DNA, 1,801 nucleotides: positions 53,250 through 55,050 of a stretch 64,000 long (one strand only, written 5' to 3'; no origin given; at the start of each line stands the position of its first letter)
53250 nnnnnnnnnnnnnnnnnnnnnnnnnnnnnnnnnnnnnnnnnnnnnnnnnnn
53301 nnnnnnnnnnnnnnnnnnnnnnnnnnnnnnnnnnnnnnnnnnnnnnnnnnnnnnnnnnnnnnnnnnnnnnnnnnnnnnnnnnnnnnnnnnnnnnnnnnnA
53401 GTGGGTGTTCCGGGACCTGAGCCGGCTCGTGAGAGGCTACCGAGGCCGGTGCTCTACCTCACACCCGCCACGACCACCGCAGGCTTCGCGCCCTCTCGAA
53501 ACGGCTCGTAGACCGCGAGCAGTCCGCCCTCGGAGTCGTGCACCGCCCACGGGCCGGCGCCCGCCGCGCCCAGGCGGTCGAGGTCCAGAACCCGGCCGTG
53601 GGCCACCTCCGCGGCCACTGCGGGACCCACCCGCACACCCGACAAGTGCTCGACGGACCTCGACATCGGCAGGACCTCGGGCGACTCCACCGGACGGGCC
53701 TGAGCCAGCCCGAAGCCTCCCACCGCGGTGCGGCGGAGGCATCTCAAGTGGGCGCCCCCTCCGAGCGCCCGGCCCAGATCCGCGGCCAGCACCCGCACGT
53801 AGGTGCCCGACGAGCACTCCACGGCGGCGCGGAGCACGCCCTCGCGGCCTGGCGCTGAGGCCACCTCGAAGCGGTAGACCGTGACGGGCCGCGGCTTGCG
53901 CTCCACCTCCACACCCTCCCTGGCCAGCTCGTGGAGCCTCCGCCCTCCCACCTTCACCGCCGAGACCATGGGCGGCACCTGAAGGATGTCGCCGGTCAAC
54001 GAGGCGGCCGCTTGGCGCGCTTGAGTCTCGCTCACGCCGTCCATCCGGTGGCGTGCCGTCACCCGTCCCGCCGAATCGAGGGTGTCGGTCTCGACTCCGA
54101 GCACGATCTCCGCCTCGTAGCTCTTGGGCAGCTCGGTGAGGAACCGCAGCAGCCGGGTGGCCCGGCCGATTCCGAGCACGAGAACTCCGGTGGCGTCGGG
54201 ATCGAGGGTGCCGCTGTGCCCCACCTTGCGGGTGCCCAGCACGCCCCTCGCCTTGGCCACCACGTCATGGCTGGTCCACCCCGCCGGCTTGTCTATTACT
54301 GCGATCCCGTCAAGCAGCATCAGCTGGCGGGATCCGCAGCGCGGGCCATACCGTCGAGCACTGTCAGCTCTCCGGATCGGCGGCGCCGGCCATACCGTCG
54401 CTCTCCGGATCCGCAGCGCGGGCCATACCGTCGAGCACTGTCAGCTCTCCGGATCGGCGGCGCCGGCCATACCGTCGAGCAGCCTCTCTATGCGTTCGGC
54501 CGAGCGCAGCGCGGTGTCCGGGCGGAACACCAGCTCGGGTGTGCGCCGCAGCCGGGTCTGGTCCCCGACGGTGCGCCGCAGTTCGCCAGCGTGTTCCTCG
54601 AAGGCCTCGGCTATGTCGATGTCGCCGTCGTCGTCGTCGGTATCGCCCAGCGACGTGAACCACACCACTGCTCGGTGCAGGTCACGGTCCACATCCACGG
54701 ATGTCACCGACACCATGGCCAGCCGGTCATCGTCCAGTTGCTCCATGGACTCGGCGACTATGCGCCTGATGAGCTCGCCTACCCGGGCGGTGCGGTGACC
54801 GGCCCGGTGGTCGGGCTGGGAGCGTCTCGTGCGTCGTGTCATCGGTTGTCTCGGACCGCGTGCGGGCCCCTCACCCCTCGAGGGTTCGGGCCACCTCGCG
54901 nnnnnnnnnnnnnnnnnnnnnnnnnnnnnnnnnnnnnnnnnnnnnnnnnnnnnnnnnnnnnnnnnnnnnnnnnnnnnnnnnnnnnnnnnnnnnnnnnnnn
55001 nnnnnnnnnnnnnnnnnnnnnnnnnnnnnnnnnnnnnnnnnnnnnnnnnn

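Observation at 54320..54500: rbfA-truB junction duplicated; the RbfA C-terminal tail itself looks derived from the truB start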

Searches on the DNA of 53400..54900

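Call 26: search_rna_families(source=window, start=53400, end=54900, threshold=evalue, max_evalue=1)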
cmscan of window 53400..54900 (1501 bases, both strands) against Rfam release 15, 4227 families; matches with E-value up to 1: 2.
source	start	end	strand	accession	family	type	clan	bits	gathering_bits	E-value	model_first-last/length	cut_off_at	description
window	53830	53899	-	RF03267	mir-645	Gene; miRNA;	-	21.2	90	0.24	1-77/77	no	mir-645 microRNA precursor family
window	54453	54512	-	RF02028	mir-1827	Gene; miRNA;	-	19.3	82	0.5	7-61/66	no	mir-1827 microRNA precursor family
